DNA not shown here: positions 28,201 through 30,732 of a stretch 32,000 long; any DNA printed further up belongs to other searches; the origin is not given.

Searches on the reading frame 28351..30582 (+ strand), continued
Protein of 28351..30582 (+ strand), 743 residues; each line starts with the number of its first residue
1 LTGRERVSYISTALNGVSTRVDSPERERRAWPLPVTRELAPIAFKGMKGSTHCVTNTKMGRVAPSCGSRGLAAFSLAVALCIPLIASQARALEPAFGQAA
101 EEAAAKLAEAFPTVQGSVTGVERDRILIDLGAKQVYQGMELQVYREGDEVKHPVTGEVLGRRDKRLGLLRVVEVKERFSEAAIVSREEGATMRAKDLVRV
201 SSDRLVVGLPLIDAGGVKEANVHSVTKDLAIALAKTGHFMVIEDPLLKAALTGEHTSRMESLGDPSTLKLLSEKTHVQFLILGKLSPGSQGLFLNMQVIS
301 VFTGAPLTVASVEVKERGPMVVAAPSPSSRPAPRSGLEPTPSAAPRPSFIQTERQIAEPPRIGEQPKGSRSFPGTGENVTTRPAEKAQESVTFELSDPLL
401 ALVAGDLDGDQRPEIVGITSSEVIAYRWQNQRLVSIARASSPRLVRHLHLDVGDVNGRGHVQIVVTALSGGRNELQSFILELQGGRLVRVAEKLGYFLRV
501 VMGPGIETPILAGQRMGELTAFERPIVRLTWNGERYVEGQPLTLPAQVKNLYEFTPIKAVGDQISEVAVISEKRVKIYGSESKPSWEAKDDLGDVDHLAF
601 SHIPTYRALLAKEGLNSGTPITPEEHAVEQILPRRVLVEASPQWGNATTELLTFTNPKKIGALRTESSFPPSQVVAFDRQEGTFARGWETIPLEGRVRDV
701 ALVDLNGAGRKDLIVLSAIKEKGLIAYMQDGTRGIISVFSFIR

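Call 36: fold_search(model_id=the predicted structure, library=pdb)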
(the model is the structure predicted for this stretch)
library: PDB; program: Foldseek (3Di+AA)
matches with E <= 10: 1367; with E <= 0.001: 209
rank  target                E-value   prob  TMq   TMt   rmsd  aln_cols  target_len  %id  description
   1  6lqp_3F               1.3e-07  1.00  0.26  0.40  13.5       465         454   11  Cryo-EM structure of 90S small subunit preribosomes in transition states (State A) (released 2020-09-16)
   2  7d5s_3F               1.6e-07  1.00  0.27  0.44  11.4       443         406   11  Cryo-EM structure of 90S preribosome with inactive Utp24 (state A2) (released 2021-10-06)
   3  9n73_SG               2.2e-07  1.00  0.24  0.37  11.8       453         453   10  SSU processome maturation and disassembly, State G (released 2025-10-29)
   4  6ke6_3F               4.3e-07  1.00  0.27  0.42  11.5       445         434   10  3.4 angstrom cryo-EM structure of yeast 90S small subunit preribosome (released 2020-08-05)
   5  9n74_SG               4.6e-07  1.00  0.26  0.39  11.0       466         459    9  SSU processome maturation and disassembly, State H (released 2025-10-29)
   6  9m64_c                5.4e-07  1.00  0.25  0.51  11.5       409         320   10  Structure of SPIN90 dimer-Arp2/3 complexes-nucleated actin filaments (Doublet Complex) (released 2025-09-10)
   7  9kzc_B                8.8e-07  1.00  0.26  0.52  12.0       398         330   12  Cryo-EM structure of the LGI1 LRR-LGI1 EPTP-ADAM22 ECD complex (released 2025-06-25)
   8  9g33_CH               8.8e-07  1.00  0.27  0.40  12.5       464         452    8  Stalled 90S - Utp23-Krr1-deltaC3 (released 2025-06-18)
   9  6zqc_CH               8.8e-07  1.00  0.26  0.39  12.4       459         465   11  Cryo-EM structure of the 90S pre-ribosome from Saccharomyces cerevisiae, state Pre-A1 (released 2020-09-23)
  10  8qx8_A                9.2e-07  1.00  0.24  0.20  12.9       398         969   12  Endosomal membrane tethering complex CORVET (released 2024-07-03)
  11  7b91_A                9.8e-07  1.00  0.16  0.15  14.0       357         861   10  Structure of a minimal SF3B core in complex with pladienolide D (form I) (released 2021-08-04)
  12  5y31_B                1.2e-06  1.00  0.25  0.34  11.6       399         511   12  Crystal structure of human LGI1-ADAM22 complex (released 2018-05-02)
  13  5y2z_H                1.3e-06  1.00  0.26  0.51  11.4       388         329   12  Crystal structure of human LGI1 EPTP-ADAM22 complex (released 2018-05-02)
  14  9n79_SG               1.6e-06  1.00  0.25  0.38  11.9       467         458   10  SSU processome maturation and disassembly, State M (released 2025-11-05)
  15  6zqd_CH               1.9e-06  1.00  0.27  0.40  11.1       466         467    9  Cryo-EM structure of the 90S pre-ribosome from Saccharomyces cerevisiae, state Post-A1 (released 2020-09-23)
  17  7mx5_A                2.9e-06  1.00  0.20  0.33  20.1       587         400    7  Crystal structure of TolB from Acinetobacter baumannii (released 2021-05-26)
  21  7mx5_B                5.5e-06  1.00  0.17  0.27  21.0       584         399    7  Crystal structure of TolB from Acinetobacter baumannii (released 2021-05-26)
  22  4q6z_A                6.1e-06  1.00  0.14  0.69   3.1       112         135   21  LpoB C-terminal domain from Escherichia coli (released 2014-05-14)
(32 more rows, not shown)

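Call 52: search_protein_families(library=ncbifam, proteins=[L015:4659-7004:+, L001:1879-4116:+, L015:12209-13993:+, L004:12379-14109:+], max_evalue=0.001)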
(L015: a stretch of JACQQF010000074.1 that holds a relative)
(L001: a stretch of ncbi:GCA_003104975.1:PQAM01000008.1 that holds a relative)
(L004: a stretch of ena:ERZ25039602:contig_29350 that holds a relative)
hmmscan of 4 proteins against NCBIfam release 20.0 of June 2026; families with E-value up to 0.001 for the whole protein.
L015:4659-7004:+ (781 aa): 27 families (the best 25 are shown)
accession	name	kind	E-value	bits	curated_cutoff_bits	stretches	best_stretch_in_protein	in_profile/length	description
TIGR01783.1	TonB-siderophor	subfamily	7.5e-54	183.4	223.5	1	94-748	1-624/649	TonB-dependent siderophore receptor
NF041535.1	TonB_rec_PqqU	equivalog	1.6e-43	149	1200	2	88-352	9-282/676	TonB-dependent receptor PqqU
TIGR01785.1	TonB-hemin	subfamily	4.9e-37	127.7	316.85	2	375-744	310-654/677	TonB-dependent heme/hemoglobin receptor family protein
TIGR01779.1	TonB-B12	equivalog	1.7e-31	109.5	599.7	2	55-289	14-234/614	TonB-dependent vitamin B12 receptor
TIGR01786.1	TonB-hemlactrns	subfamily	1.1e-28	100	323.75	2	465-746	403-688/719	TonB-dependent hemoglobin/transferrin/lactoferrin family receptor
NF053590.1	TonB_dep_TOL0244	equivalog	6.1e-26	91.2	645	2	74-231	10-161/604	TOL_0244 family TonB-dependent receptor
NF049946.1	TonB_dep_CU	exception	7.1e-24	84.1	700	2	467-750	409-667/683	TonB-dependent receptor, CU motif-type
NF007926.1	PRK10641.1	equivalog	1.2e-22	80.2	836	1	53-239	8-181/617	TonB-dependent vitamin B12 receptor BtuB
NF049944.1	TonB_dep_PUIUD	equivalog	5.7e-22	77.8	850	2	54-289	16-255/686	TonB-dependent receptor, PUIUD motif-type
NF010011.0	PRK13484.1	equivalog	7.1e-20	70.8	1197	2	503-704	416-613/682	IreA family TonB-dependent siderophore receptor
NF007478.2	PRK10064.1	equivalog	9.9e-20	70.3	745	1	93-214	45-162/663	catecholate siderophore receptor CirA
NF049945.1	TonB_dep_FCYXU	equivalog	1.9e-19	69.7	825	2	49-277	11-241/697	TonB-dependent receptor, FCYXU motif-type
NF007465.0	PRK10044.1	equivalog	7.6e-16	57.4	803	2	94-215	78-192/726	ferrichrome porin FhuA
NF049947.1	TonB_dep_PCPU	exception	1.3e-15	56.7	800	1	66-272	28-231/685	TonB-dependent receptor, PCPU motif-type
NF010010.0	PRK13483.1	equivalog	4.2e-15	54.8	927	1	69-213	29-166/660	ligand-gated channel protein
NF050067.1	TonBEntbctnRecCfrA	equivalog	6.7e-12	44.5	1200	1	72-215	24-163/698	TonB-dependent ferric enterobactin receptor CfrA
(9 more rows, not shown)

L001:1879-4116:+ (745 aa): 28 families (the best 25 are shown)
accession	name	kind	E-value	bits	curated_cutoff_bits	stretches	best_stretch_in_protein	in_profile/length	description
TIGR01783.1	TonB-siderophor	subfamily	1e-51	176.4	223.5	2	401-710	348-622/649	TonB-dependent siderophore receptor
NF041535.1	TonB_rec_PqqU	equivalog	3.2e-49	167.9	1200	2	51-242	8-204/676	TonB-dependent receptor PqqU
TIGR01785.1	TonB-hemin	subfamily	1.2e-35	123.2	316.85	2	338-709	309-655/677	TonB-dependent heme/hemoglobin receptor family protein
TIGR01779.1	TonB-B12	equivalog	1.2e-29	103.4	599.7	2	34-255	24-236/614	TonB-dependent vitamin B12 receptor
TIGR01786.1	TonB-hemlactrns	subfamily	2.2e-29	102.3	323.75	2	427-710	402-688/719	TonB-dependent hemoglobin/transferrin/lactoferrin family receptor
NF053590.1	TonB_dep_TOL0244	equivalog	5.8e-24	84.6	645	1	38-241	10-209/604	TOL_0244 family TonB-dependent receptor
NF007926.1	PRK10641.1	equivalog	7.8e-22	77.6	836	1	40-186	29-166/617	TonB-dependent vitamin B12 receptor BtuB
NF007478.2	PRK10064.1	equivalog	1.1e-20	73.5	745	1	54-179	42-163/663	catecholate siderophore receptor CirA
NF049946.1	TonB_dep_CU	exception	2.7e-20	72.3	700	1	463-721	443-674/683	TonB-dependent receptor, CU motif-type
NF010011.0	PRK13484.1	equivalog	4.3e-18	64.9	1197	2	56-194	44-178/682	IreA family TonB-dependent siderophore receptor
NF010012.0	PRK13486.1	equivalog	1.3e-15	56.8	924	1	56-176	39-160/696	TonB-dependent receptor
NF010010.0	PRK13483.1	equivalog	5.9e-15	54.3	927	1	36-186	31-173/660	ligand-gated channel protein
NF049944.1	TonB_dep_PUIUD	equivalog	1.1e-14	53.8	850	1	67-238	65-239/686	TonB-dependent receptor, PUIUD motif-type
NF052649.1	TonRcptRhtA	equivalog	1.1e-14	53.7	1100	1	25-190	28-182/744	TonB-dependent siderophore receptor RhtA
NF049945.1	TonB_dep_FCYXU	equivalog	1.6e-14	53.5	825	2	26-239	24-236/697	TonB-dependent receptor, FCYXU motif-type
NF050067.1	TonBEntbctnRecCfrA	equivalog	6.5e-14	51.2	1200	1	56-183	40-167/698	TonB-dependent ferric enterobactin receptor CfrA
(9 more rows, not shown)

L015:12209-13993:+ (594 aa): 0 families

L004:12379-14109:+ (576 aa): 0 families

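Call 53: search_protein_families(library=pfam, proteins=[L015:12209-13993:+, L004:12379-14109:+, L065:12220-13533:+, L065:9159-9863:+, L065:7667-8878:+, L067:8179-9873:+], max_evalue=0.01)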
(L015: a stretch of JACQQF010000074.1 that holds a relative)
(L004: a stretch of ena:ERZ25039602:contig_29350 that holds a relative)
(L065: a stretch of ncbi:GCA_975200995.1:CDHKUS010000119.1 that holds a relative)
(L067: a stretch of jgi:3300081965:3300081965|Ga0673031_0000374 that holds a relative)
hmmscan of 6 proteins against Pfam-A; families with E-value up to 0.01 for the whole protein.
L015:12209-13993:+ (594 aa): 0 families

L004:12379-14109:+ (576 aa): 0 families

L065:12220-13533:+ (437 aa): 0 families

L065:9159-9863:+ (234 aa): 0 families

L065:7667-8878:+ (403 aa): 2 families
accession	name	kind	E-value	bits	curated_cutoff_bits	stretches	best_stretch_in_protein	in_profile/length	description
PF13609.12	Porin_4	-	7.3e-07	29.7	27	0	247-382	195-307/310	Gram-negative porin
PF13505.12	OMP_b-brl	-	0.0011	19.6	28.7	1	244-392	26-164/175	Outer membrane protein beta-barrel domain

L067:8179-9873:+ (564 aa): 0 families

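Call 59: search_solved_structures(query=A5, max_evalue=1)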
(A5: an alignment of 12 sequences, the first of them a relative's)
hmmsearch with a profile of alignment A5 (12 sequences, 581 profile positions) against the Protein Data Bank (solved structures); distinct sequences matched with E-value up to 1: 0.

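Call 60: search_solved_structures(query=A4, max_evalue=1)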
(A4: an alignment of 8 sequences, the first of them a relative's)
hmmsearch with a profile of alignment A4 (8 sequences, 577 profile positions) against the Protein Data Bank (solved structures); distinct sequences matched with E-value up to 1: 0.

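Call 100: search_protein_families(library=pfam, alignment_id=A5, max_evalue=1)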
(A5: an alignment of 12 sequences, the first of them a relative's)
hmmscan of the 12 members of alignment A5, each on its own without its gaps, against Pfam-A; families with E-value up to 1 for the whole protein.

A. member 1, L067:8161-9873:+ (570 aa): 0 families

B. families by the number of members that match (of 12 scanned): 7 families
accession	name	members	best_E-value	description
PF13372.12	Alginate_exp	4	0.00057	Alginate export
PF11992.13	TgpA_N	1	0.013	TgpA N-terminal domain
PF05275.17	CopB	1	0.035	Copper resistance protein B precursor (CopB)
PF01594.21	AI-2E_transport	1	0.14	AI-2E family transporter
PF24378.1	DUF7534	1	0.15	Family of unknown function (DUF7534)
PF11391.13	DUF2798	1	0.18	Protein of unknown function (DUF2798)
PF10677.15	DUF2490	1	0.23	Protein of unknown function (DUF2490)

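Call 101: search_protein_families(library=pfam, alignment_id=A4, max_evalue=1)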
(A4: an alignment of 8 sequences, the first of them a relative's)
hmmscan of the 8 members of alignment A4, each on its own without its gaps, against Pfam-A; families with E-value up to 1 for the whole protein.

A. member 1, L015:12209-13993:+ (594 aa): 0 families

B. families by the number of members that match (of 8 scanned): 2 families
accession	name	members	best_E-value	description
PF03797.25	Autotransporter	3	0.001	Autotransporter beta-domain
PF13372.12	Alginate_exp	1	0.0025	Alginate export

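Call 102: search_solved_structures(query=A2, max_evalue=1, show_alignments=0)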
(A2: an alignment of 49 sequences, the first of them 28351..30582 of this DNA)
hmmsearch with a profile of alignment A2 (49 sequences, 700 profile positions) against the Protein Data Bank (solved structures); distinct sequences matched with E-value up to 1: 33.
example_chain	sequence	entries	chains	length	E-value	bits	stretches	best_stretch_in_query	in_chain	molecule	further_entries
3jc8_Ta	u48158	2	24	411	9.9e-06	27.4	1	86-157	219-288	LysM domain protein | TsaP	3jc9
9o5a_G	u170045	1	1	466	0.0015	20.2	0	348-391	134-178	KICSTOR complex protein ITFG2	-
25ge_B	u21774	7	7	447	0.0015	20.2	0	348-391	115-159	KICSTOR complex protein ITFG2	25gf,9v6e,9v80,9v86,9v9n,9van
9ind_A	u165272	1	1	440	0.016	16.8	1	361-428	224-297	Integrin alpha-V heavy chain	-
8tcg_A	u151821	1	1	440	0.016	16.8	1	361-428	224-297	Integrin alpha-V heavy chain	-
8tcf_A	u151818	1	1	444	0.017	16.7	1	361-428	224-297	Integrin alpha-V heavy chain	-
8ij5_E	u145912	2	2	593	0.026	16.1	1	361-428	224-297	Integrin alpha-V heavy chain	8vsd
5ner_A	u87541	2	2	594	0.026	16.1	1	361-428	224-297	Integrin alpha-V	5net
5nem_A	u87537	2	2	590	0.026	16.1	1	361-428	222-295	Integrin alpha-V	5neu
9xmm_A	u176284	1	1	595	0.026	16.1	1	361-428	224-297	Integrin alpha-V heavy chain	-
6om2_A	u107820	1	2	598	0.026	16.1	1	361-428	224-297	Integrin alpha-V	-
6om1_A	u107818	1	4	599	0.026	16.1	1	361-428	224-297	Integrin alpha-V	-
5ffg_A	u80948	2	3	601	0.027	16.1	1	361-428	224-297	Integrin alpha-V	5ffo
8w30_A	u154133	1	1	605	0.027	16.1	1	361-428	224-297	Integrin alpha-V heavy chain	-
4um9_A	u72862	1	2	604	0.027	16.1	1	361-428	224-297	Integrin alpha-V heavy chain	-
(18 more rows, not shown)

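Call 103: search_protein_families(library=pfam, alignment_id=A2, max_evalue=0.1)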
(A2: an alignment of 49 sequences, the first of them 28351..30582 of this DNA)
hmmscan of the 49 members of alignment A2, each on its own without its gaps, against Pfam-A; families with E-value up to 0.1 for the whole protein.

A. member 1, window:28351-30582:+ (743 aa): 3 families
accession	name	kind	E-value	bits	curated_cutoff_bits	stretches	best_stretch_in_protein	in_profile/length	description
PF13517.12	FG-GAP_3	-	1.9e-11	44.8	26.9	1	406-465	1-61/61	FG-GAP-like repeat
PF16743.10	PliI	-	0.0049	17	27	0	690-718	52-80/123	Periplasmic lysozyme inhibitor of I-type lysozyme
PF16538.11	FlgT_C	-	0.0082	17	27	1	124-197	2-74/77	Flagellar assembly protein T, C-terminal domain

B. families by the number of members that match (of 49 scanned): 17 families
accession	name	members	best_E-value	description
PF13517.12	FG-GAP_3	49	7.9e-18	FG-GAP-like repeat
PF16538.11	FlgT_C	42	1.1e-07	Flagellar assembly protein T, C-terminal domain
PF01839.29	FG-GAP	25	6.7e-11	FG-GAP repeat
PF16743.10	PliI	21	0.00043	Periplasmic lysozyme inhibitor of I-type lysozyme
PF15907.11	Itfg2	17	5.6e-06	Integrin-alpha FG-GAP repeat-containing protein 2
PF17680.6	FlgO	8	0.021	FlgO protein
PF12256.14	TcdB_toxin_midN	4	0.00016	Insecticide toxin TcdB middle/N-terminal region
PF25229.1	Salactin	4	0.0014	Salactin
PF14783.12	BBS2_Mid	4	0.0027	Ciliary BBSome complex subunit 2, middle region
PF03783.19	CsgG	3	0.0031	Curli production assembly/transport component CsgG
PF11684.13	DUF3280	2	0.0089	Protein of unknown function (DUF2380)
PF13036.11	LpoB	2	0.013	Peptidoglycan-synthase activator LpoB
PF09710.15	Trep_dent_lipo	1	0.0029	Treponema clustered lipoprotein (Trep_dent_lipo)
PF23743.1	Beta-prop_BBS7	1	0.0067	BBS7 beta-propeller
PF20694.2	TRADD-like_N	1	0.053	TRADD-like N-terminal domain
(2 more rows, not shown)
